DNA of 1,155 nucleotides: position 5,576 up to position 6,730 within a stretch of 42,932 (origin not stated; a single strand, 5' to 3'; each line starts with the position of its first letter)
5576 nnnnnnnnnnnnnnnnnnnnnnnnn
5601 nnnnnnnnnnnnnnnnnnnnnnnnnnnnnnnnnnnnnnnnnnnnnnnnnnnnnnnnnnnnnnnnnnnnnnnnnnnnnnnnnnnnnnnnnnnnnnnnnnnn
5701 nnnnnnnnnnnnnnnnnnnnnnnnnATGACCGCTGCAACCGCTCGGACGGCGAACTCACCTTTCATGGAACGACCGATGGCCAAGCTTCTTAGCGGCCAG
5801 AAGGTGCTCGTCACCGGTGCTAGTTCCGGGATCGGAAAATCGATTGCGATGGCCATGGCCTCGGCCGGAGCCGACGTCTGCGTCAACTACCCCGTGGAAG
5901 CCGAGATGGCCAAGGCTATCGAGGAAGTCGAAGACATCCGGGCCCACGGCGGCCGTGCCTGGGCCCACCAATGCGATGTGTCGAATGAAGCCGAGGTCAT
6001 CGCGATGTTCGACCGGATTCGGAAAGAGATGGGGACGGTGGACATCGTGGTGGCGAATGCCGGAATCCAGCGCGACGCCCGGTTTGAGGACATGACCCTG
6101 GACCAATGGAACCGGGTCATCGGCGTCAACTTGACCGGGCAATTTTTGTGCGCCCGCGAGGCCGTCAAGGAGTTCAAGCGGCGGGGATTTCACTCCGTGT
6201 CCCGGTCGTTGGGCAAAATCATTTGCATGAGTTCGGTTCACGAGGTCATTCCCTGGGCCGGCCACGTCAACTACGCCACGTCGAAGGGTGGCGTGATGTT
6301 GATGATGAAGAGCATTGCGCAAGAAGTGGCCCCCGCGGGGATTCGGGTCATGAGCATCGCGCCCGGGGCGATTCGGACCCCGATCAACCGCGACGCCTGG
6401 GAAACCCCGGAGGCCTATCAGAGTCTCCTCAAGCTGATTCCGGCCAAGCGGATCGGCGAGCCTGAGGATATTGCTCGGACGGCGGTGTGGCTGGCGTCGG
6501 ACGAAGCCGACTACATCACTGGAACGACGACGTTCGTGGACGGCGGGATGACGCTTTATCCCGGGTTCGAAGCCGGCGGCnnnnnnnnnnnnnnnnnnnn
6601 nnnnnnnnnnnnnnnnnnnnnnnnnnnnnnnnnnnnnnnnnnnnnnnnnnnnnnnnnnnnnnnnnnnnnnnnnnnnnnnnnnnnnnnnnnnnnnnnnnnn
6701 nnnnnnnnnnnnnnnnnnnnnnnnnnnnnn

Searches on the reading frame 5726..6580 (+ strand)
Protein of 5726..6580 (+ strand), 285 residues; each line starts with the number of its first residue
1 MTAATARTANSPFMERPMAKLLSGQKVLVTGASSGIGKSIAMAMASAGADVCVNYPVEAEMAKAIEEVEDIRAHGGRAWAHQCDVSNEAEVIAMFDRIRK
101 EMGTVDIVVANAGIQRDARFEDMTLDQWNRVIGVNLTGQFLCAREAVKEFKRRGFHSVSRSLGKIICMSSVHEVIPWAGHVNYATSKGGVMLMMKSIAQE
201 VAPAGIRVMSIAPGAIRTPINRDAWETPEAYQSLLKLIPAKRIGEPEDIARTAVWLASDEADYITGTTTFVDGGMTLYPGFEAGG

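Call 66: search_protein_families(library=pfam, proteins=[window:5726-6580:+], max_evalue=0.001)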
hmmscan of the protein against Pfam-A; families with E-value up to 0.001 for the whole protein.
window:5726-6580:+ (285 aa): 3 families
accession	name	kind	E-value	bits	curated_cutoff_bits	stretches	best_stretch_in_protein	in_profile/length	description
PF13561.12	adh_short_C2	-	1.6e-64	218.2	27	1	31-276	1-236/236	Enoyl-(Acyl carrier protein) reductase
PF00106.31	adh_short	-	1e-53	182.2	26.6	1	26-227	2-193/195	short chain dehydrogenase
PF08659.16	KR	-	3.5e-19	69.9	22.6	1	27-216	3-178/180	KR domain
